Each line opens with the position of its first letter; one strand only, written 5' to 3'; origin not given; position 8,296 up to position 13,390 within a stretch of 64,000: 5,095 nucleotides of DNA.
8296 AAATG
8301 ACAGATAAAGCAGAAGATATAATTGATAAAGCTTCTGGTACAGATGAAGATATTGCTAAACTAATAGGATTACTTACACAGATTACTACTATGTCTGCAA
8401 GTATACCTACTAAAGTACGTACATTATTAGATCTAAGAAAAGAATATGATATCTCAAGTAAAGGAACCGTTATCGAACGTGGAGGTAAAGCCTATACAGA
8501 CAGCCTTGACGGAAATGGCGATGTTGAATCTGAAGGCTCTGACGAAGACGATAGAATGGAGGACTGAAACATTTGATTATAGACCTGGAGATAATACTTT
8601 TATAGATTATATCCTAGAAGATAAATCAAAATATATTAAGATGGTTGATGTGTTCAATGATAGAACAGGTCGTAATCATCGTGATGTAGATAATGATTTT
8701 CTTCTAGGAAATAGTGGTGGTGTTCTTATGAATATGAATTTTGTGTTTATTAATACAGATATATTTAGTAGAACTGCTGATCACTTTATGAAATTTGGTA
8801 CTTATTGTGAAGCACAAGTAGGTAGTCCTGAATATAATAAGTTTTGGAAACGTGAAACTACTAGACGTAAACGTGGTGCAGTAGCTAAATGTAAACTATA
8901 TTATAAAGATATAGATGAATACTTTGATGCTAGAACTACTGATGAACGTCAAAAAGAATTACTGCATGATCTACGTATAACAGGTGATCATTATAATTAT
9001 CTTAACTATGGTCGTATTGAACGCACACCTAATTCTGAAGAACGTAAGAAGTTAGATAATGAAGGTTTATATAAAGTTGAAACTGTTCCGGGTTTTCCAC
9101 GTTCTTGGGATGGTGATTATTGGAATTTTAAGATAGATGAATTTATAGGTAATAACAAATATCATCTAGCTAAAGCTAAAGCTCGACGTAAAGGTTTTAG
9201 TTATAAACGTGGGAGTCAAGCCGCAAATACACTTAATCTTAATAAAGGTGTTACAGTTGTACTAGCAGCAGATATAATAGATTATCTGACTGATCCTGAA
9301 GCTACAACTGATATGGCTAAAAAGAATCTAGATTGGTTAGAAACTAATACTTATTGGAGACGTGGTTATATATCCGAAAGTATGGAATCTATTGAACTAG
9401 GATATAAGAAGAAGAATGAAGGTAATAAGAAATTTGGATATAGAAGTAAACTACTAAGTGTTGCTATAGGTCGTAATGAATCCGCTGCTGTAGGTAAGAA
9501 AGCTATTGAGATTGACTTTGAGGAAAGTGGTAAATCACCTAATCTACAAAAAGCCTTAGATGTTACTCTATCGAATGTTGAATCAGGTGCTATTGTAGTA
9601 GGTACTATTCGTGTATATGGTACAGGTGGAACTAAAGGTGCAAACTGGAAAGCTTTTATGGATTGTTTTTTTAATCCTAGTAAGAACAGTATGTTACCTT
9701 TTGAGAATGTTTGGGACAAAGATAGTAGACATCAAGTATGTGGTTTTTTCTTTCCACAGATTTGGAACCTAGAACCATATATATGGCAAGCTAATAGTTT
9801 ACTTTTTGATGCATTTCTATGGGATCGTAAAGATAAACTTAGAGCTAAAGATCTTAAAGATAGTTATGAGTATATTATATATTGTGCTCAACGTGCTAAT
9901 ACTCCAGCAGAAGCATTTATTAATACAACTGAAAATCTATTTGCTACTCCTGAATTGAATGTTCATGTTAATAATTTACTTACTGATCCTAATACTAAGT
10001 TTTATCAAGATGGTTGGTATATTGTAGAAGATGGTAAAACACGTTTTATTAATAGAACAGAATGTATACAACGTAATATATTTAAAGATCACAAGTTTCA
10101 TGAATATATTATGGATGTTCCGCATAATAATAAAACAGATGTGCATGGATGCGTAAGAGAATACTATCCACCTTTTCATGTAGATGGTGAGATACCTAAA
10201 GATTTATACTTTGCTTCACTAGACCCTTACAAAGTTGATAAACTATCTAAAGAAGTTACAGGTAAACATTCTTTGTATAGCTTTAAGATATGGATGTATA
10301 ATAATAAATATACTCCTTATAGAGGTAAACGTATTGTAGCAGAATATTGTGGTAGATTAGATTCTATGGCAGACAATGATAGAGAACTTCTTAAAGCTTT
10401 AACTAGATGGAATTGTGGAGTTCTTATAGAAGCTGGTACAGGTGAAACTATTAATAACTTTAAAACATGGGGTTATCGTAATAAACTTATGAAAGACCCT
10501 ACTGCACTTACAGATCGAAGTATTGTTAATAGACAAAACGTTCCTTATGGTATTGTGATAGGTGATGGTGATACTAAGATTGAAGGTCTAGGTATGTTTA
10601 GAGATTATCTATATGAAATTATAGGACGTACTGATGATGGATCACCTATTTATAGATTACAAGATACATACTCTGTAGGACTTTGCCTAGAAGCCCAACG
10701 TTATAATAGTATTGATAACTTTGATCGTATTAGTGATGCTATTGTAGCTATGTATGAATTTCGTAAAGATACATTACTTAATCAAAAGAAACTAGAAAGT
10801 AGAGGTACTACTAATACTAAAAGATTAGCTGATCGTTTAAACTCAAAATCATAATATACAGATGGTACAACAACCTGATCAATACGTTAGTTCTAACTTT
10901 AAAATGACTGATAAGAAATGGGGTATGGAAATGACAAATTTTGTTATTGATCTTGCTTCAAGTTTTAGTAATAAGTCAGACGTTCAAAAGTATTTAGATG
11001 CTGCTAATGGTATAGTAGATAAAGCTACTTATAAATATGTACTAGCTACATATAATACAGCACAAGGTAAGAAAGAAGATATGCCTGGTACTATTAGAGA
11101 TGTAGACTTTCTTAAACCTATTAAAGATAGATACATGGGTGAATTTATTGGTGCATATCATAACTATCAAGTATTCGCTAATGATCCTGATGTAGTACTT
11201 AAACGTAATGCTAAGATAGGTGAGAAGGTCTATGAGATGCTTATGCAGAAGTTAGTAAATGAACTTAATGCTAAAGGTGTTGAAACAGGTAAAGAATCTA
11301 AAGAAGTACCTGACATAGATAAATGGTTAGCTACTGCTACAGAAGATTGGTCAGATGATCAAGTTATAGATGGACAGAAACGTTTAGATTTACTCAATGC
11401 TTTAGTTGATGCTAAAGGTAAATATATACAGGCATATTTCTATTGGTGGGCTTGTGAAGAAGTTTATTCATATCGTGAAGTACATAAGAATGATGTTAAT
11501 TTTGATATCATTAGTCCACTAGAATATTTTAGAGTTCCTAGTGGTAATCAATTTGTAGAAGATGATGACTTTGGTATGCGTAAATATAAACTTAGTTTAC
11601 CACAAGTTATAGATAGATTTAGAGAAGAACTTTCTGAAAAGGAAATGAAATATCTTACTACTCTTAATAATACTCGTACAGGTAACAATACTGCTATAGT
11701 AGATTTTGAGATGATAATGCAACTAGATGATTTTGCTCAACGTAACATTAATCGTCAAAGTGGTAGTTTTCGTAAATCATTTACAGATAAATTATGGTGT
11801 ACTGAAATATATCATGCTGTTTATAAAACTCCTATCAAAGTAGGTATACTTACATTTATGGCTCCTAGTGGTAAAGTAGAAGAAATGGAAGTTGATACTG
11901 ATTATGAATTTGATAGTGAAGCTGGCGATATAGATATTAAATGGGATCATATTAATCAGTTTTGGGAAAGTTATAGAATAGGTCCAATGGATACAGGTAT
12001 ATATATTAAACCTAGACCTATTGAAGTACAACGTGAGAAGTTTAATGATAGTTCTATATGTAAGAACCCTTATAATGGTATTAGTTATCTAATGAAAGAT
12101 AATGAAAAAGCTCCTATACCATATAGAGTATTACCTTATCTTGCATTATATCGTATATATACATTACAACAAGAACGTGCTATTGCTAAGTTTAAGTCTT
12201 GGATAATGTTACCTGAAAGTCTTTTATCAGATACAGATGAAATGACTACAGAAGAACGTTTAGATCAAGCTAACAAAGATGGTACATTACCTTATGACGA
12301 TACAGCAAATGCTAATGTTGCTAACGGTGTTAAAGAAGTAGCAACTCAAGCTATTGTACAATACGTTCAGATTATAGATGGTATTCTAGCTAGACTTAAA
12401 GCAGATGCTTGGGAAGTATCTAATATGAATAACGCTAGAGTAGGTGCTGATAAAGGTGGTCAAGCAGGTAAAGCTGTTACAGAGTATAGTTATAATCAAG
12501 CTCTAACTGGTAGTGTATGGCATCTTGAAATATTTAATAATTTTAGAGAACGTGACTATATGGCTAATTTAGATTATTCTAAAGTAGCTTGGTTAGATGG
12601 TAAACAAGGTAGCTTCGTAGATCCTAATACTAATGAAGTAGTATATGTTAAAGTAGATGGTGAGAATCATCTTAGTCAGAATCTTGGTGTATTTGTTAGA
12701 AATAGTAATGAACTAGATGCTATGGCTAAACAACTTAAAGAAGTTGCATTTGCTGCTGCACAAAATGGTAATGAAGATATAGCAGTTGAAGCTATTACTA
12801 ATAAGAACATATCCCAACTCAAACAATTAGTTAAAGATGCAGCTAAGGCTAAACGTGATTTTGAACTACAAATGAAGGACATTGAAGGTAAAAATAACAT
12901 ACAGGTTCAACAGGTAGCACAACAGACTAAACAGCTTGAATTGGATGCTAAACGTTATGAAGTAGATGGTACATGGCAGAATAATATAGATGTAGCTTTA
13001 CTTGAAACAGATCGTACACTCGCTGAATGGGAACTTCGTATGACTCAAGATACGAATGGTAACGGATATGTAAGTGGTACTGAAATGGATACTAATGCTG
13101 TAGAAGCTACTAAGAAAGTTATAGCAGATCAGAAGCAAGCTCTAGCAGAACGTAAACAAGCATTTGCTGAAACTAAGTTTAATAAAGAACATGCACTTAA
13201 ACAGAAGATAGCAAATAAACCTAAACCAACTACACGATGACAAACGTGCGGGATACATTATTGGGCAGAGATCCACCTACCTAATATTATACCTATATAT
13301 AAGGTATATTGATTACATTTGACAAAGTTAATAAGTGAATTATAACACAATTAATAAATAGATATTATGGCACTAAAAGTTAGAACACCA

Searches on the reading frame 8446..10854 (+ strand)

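Call 23: search_protein_families(library=phrogs, proteins=[window:8446-10854:+], max_evalue=0.001)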
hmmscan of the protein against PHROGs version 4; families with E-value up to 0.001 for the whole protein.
window:8446-10854:+ (802 aa): 1 family
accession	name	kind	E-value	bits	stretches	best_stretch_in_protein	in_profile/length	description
phrog_6681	-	head and packaging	3e-82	278.1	1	110-783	71-733/758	terminase large subunit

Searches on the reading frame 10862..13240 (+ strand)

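Call 23: search_protein_families(library=phrogs, proteins=[window:10862-13240:+], max_evalue=0.001)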
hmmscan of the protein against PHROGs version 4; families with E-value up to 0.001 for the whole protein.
window:10862-13240:+ (792 aa): 1 family
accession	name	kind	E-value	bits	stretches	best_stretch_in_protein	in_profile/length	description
phrog_6547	-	head and packaging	2.2e-59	202.3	1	3-770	8-782/827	portal protein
